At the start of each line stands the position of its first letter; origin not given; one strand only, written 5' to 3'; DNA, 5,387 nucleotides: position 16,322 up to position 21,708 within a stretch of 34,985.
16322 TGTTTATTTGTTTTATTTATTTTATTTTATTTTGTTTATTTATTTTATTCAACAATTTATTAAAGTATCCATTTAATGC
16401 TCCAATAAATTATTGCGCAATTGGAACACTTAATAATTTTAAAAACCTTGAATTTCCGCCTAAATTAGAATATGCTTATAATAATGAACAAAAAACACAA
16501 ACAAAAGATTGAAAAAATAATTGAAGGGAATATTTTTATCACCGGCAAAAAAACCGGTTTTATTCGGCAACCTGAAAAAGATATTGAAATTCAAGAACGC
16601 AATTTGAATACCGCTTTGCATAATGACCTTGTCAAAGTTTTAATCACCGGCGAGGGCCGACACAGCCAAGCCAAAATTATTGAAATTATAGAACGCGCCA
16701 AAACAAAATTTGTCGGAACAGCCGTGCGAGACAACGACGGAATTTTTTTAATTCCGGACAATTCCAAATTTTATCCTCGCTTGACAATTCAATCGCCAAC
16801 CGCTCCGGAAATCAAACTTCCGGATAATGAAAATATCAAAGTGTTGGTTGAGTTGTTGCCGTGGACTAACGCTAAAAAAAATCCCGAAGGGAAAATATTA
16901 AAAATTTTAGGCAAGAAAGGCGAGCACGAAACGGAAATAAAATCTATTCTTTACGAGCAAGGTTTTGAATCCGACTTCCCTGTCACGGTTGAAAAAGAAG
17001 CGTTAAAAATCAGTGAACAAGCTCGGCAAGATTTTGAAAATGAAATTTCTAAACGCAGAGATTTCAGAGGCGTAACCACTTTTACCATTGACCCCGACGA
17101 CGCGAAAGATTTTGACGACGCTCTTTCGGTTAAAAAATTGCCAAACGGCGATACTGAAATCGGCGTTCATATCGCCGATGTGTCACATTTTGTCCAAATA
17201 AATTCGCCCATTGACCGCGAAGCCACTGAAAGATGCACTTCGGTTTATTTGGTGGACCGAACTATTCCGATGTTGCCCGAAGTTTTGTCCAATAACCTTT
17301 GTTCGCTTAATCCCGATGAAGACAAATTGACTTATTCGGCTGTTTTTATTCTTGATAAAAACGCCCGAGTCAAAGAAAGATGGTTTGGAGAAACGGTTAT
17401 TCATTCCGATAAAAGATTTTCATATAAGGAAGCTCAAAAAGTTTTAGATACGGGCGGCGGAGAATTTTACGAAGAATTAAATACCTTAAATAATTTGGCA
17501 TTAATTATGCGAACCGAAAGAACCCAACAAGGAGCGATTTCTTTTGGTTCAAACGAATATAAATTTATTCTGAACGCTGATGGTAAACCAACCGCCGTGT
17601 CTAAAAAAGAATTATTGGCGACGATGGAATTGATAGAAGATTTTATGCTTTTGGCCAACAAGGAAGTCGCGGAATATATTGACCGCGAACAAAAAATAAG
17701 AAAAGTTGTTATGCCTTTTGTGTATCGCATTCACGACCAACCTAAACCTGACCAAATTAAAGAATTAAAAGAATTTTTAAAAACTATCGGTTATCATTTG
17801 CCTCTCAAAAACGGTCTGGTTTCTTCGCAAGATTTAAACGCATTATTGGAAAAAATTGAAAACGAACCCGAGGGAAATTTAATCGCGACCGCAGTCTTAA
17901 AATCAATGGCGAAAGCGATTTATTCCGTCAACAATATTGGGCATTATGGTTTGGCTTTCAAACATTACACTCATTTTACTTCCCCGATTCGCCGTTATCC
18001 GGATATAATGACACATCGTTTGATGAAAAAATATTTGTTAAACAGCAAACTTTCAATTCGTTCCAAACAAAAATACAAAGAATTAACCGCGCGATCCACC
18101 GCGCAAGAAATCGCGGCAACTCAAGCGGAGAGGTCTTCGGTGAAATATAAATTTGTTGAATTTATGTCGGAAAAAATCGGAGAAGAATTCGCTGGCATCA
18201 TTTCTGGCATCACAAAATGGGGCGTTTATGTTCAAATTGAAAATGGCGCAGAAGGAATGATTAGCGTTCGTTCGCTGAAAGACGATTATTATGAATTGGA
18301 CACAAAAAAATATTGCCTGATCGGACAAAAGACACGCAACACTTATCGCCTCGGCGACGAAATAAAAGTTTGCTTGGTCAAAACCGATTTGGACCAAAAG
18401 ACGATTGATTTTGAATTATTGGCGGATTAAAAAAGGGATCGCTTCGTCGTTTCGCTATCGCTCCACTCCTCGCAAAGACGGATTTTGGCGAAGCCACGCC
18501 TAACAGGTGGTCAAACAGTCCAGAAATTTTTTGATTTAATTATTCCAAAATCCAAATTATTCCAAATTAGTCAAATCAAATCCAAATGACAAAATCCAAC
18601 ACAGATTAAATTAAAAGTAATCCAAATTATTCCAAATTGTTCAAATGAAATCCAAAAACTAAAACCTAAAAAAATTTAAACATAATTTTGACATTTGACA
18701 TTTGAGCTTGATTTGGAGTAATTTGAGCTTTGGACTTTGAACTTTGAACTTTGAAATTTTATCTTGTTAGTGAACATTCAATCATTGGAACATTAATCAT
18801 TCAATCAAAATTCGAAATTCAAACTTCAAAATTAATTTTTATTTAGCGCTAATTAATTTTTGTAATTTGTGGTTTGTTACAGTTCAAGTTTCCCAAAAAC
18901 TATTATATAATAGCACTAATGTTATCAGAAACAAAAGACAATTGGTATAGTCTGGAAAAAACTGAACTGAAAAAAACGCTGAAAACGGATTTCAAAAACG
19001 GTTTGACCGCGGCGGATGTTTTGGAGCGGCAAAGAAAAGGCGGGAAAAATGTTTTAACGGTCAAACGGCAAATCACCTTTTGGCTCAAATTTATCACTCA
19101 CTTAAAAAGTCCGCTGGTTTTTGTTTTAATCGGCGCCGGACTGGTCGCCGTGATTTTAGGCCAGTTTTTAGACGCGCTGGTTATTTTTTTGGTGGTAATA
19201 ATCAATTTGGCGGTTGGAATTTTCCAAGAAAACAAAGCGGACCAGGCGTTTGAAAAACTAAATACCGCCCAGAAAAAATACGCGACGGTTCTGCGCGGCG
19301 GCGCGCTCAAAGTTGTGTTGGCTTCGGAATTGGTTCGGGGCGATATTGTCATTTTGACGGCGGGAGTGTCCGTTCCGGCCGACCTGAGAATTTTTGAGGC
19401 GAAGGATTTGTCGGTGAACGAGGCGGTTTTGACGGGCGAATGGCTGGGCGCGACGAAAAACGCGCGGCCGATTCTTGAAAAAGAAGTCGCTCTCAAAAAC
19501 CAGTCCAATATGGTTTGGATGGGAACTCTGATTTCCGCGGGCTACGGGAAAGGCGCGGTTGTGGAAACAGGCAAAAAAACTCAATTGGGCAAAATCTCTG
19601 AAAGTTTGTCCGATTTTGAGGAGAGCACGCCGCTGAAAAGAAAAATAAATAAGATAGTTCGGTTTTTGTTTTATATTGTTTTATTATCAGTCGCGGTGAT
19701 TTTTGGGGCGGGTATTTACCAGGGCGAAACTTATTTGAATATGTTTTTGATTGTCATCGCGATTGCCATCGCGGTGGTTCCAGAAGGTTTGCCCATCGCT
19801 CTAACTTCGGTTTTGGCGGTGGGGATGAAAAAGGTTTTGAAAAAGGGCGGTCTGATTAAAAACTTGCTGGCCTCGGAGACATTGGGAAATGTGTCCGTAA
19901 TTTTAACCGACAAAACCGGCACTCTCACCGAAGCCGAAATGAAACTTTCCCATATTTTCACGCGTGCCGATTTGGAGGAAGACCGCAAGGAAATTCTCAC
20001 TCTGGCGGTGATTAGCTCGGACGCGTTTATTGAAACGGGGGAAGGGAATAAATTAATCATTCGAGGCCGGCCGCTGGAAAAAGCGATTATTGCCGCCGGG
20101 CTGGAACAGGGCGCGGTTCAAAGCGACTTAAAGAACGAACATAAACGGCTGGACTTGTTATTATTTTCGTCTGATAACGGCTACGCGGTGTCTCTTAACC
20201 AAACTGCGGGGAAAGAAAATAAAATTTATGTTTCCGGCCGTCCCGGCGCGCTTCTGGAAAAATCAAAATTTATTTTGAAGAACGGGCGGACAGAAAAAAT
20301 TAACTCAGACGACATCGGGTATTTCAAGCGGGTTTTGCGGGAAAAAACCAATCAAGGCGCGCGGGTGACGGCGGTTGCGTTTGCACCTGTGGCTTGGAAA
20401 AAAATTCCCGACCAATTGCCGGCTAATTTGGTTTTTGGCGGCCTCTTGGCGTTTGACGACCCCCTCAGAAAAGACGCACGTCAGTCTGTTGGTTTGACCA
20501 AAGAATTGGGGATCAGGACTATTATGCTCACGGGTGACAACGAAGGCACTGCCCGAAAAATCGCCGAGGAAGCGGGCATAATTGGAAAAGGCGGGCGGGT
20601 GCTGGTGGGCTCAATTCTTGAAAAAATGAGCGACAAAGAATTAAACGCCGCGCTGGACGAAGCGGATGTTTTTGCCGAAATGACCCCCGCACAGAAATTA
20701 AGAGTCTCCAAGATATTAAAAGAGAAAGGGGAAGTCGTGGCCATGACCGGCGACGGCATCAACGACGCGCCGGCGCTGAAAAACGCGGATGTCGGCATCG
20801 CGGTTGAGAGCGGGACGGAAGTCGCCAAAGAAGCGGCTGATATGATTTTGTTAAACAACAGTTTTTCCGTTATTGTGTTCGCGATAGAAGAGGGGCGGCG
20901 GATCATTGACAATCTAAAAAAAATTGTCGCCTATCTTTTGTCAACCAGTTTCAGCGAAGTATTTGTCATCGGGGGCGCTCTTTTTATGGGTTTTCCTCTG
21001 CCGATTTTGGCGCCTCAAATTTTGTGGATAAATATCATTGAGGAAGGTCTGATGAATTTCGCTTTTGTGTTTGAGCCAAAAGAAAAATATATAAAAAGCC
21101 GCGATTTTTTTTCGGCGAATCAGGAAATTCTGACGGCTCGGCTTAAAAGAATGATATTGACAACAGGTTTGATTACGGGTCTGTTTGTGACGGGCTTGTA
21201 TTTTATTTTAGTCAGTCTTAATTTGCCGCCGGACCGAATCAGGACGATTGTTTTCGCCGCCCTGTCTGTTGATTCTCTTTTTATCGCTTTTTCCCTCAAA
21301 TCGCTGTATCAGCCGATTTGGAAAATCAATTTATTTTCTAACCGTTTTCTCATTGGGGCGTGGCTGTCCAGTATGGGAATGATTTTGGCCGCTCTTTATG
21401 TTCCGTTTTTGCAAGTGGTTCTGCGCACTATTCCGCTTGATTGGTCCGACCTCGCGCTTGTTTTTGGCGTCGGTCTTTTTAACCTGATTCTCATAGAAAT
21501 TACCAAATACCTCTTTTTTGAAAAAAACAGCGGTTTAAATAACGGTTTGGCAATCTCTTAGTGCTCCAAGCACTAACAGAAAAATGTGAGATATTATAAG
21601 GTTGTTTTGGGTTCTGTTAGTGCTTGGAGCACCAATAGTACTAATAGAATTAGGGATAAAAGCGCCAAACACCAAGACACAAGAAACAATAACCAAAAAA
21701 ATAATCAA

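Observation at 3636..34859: Two diverged, fully syntenic copies of an 8-kb ftsW-murG-gltX-M23-...-rpmA-rplI block in one window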

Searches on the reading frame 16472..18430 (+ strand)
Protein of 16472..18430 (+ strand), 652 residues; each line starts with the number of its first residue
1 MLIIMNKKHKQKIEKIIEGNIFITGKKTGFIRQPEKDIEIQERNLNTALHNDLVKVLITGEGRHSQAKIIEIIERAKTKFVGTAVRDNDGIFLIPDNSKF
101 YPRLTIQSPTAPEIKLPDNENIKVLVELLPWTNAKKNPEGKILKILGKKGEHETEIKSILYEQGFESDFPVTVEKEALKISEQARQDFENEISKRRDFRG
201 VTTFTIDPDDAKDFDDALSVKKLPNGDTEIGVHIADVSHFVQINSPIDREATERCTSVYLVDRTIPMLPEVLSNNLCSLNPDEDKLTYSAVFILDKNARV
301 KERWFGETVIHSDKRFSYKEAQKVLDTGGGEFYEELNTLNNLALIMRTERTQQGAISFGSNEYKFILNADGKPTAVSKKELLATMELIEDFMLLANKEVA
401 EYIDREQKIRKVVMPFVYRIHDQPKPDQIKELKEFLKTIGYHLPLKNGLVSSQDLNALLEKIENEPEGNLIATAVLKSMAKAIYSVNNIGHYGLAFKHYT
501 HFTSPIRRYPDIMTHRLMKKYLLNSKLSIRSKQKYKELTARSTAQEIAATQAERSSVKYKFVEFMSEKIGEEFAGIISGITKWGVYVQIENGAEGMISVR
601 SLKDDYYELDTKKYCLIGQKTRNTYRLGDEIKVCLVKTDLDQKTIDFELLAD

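Call 10: find_encoding_contigs(protein=window:16472-18430:+, flank=10000, max_places=10)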
Protein window:16472-18430:+ (652 aa): no gene with exactly this product is on record in the collection.

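Call 46: search_protein_families(library=pfam, proteins=[window:16472-18427:+], max_evalue=0.01)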
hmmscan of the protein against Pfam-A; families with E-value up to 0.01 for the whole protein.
window:16472-18427:+ (652 aa): 5 families
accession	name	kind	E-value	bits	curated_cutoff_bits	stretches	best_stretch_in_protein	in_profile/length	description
PF00773.25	RNB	-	6.9e-108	361.2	29.3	1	195-522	1-324/326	RNB domain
PF17876.7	CSD2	-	1.1e-18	67.5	26.2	1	92-170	1-74/74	Cold shock domain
PF00575.29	S1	-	4.6e-11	43.4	22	1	568-648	3-72/74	S1 RNA binding domain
PF17849.7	OB_Dis3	-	1.1e-09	38.6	22.8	1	93-163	4-76/77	Dis3-like cold-shock domain 2 (CSD2)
PF08206.17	OB_RNB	-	3.3e-05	23.9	24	1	29-71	11-57/58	Ribonuclease B OB domain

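Call 70: find_homologous_proteins(query=window:16472-18427:+, max_evalue=1e-100)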
Query window:16472-18427:+ (652 aa): 7988 proteins with E <= 1e-100 among 8000 candidates; the best 120 are listed.
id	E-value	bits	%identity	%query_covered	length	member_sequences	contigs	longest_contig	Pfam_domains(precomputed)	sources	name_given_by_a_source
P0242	0.0e+0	1444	100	99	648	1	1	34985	PF17849.8,PF00575.30,PF00773.26,PF17876.8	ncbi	ncbi:MAG: ribonuclease R [Patescibacteria group bacterium]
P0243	0.0e+0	1117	77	99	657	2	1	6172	PF17849.8,PF00575.30,PF00773.26,PF17876.8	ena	-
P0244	3.6e-294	995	71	98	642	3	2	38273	PF17849.8,PF00575.30,PF00773.26,PF08206.18,PF17876.8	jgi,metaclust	metaclust:\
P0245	1.6e-291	986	69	99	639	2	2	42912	PF17849.8,PF00575.30,PF00773.26,PF08206.18,PF17876.8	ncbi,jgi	-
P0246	2.2e-287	973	68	99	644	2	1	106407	PF17849.8,PF00575.30,PF00773.26,PF18614.8,PF17876.8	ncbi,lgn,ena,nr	ncbi:MAG: ribonuclease R [Candidatus Pacebacteria bacterium]|nr:ribonuclease R [Candidatus Paceibact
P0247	3.2e-285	965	69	100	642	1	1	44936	PF17849.8,PF00575.30,PF00773.26,PF17876.8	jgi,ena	-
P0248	1.5e-283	960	68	99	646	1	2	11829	PF17849.8,PF00575.30,PF00773.26,PF08206.18,PF17876.8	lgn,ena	-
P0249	2.6e-283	959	69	99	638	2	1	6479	PF17849.8,PF00575.30,PF00773.26,PF17876.8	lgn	-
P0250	2.8e-283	959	70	98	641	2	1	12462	PF17849.8,PF00575.30,PF00773.26,PF17876.8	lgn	-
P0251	1.6e-282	956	66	99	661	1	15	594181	PF17849.8,PF00575.30,PF00773.26,PF08206.18,PF17876.8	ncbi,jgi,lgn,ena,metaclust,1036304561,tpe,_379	metaclust:\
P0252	1.8e-281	953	68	98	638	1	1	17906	PF17849.8,PF00575.30,PF00773.26,PF17876.8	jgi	-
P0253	1.4e-280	950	68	99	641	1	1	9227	PF17849.8,PF00575.30,PF00773.26,PF17876.8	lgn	-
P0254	1.5e-280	950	68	98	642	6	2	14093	PF17849.8,PF00575.30,PF00773.26,PF17876.8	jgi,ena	-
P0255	2.0e-279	946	68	99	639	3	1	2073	PF17849.8,PF00575.30,PF00773.26,PF17876.8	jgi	-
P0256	4.5e-279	945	67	99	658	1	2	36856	PF17849.8,PF00575.30,PF00773.26,PF08206.18,PF17876.8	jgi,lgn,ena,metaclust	metaclust:\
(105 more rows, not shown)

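Call 71: find_encoding_contigs(protein=P0243, flank=10000, max_places=3)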
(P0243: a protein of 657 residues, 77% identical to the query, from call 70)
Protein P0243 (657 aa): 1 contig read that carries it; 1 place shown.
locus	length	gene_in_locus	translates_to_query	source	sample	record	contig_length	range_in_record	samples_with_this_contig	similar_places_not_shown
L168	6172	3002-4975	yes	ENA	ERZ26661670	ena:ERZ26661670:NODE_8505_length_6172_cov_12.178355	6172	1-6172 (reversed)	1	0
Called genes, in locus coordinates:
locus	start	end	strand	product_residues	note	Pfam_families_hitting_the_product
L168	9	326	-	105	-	-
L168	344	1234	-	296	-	PF01795:Methyltransf_5, PF01189:Methyltr_RsmB-F (weak)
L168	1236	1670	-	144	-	PF02381:MraZ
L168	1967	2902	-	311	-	-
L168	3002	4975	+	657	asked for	PF17876:CSD2, PF17849:OB_Dis3 (weak), PF00773:RNB, PF00575:S1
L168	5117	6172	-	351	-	?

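Call 72: find_encoding_contigs(protein=P0244, flank=10000, max_places=3)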
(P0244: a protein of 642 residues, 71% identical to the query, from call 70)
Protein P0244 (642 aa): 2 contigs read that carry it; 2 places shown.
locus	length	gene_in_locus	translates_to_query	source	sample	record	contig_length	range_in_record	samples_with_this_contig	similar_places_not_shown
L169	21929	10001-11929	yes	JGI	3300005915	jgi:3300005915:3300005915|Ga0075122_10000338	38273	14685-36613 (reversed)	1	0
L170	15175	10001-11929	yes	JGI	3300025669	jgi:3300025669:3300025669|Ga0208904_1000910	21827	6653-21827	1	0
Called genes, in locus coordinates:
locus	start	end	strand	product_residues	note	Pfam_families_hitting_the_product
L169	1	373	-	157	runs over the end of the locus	-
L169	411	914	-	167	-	-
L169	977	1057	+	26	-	-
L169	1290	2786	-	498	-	PF13884:Peptidase_S74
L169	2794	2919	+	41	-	-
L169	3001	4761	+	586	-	PF07973:tRNA_SAD, PF00587:tRNA-synt_2b, PF03129:HGTP_anticodon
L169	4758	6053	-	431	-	PF08245:Mur_ligase_M, PF02875:Mur_ligase_C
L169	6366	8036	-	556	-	PF00905:Transpeptidase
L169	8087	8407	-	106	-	-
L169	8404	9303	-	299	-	PF01795:Methyltransf_5, PF13847:Methyltransf_31 (faint)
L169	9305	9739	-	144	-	PF02381:MraZ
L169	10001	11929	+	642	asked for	PF08206:OB_RNB (faint), PF17849:OB_Dis3, PF17876:CSD2, PF00773:RNB, PF00575:S1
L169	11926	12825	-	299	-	PF01073:3Beta_HSD, PF01370:Epimerase, PF02719:Polysacc_synt_2, PF04321:RmlD_sub_bind, PF05368:NmrA (weak), PF07993:NAD_binding_4 (faint), PF13460:NAD_binding_10, PF16363:GDP_Man_Dehyd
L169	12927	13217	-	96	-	PF01047:MarR (faint), PF13412:HTH_24 (faint)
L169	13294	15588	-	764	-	PF02463:SMC_N, PF13175:AAA_15, PF13476:AAA_23 (faint), PF13304:AAA_21 (weak)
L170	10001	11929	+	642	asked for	PF08206:OB_RNB (faint), PF17849:OB_Dis3, PF17876:CSD2, PF00773:RNB, PF00575:S1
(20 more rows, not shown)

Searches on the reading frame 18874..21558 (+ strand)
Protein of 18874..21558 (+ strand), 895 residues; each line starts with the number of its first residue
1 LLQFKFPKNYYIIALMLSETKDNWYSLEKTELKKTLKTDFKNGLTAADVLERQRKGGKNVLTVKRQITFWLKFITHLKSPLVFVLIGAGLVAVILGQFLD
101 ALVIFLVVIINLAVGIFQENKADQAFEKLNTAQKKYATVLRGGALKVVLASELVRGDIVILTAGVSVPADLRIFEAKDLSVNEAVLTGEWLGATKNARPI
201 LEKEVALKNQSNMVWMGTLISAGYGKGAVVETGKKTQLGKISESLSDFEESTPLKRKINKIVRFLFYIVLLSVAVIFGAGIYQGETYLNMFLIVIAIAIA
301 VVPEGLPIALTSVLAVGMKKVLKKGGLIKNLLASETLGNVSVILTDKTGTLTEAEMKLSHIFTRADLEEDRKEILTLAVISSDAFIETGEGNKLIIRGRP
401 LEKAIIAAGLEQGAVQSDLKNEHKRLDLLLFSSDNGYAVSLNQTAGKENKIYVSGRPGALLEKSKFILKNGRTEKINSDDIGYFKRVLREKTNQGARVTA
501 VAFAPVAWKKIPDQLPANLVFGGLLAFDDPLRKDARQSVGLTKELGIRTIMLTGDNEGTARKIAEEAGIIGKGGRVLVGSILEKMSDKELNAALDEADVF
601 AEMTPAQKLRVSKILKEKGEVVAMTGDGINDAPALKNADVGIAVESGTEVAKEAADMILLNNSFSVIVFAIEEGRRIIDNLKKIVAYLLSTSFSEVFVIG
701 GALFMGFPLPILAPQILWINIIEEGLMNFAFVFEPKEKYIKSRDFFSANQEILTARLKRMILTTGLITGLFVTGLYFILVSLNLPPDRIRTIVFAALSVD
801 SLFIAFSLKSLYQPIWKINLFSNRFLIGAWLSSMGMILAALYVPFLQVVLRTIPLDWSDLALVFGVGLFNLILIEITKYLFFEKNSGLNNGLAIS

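Call 46: search_protein_families(library=pfam, proteins=[window:18874-21558:+], max_evalue=0.01)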
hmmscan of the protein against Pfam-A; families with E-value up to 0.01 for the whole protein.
window:18874-21558:+ (895 aa): 6 families
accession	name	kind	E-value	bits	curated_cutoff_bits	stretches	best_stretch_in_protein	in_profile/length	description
PF00122.25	E1-E2_ATPase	-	2.4e-42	144.9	28.1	1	133-324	3-181/181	E1-E2 ATPase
PF00689.26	Cation_ATPase_C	-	5.7e-34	117.9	27.3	1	708-880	1-175/175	Cation transporting ATPase, C-terminus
PF00702.32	Hydrolase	-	2.3e-19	71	26.4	1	341-639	2-191/191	haloacid dehalogenase-like hydrolase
PF00690.31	Cation_ATPase_N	-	5.1e-15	55.3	20.4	1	24-91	1-68/69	Cation transporter/ATPase, N-terminus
PF08282.18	Hydrolase_3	-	3.1e-06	27.6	20.9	1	612-668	196-252/255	haloacid dehalogenase-like hydrolase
PF13246.12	Cation_ATPase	-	2.5e-05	24.6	21.7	1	384-466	7-90/91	Cation transport ATPase (P-type)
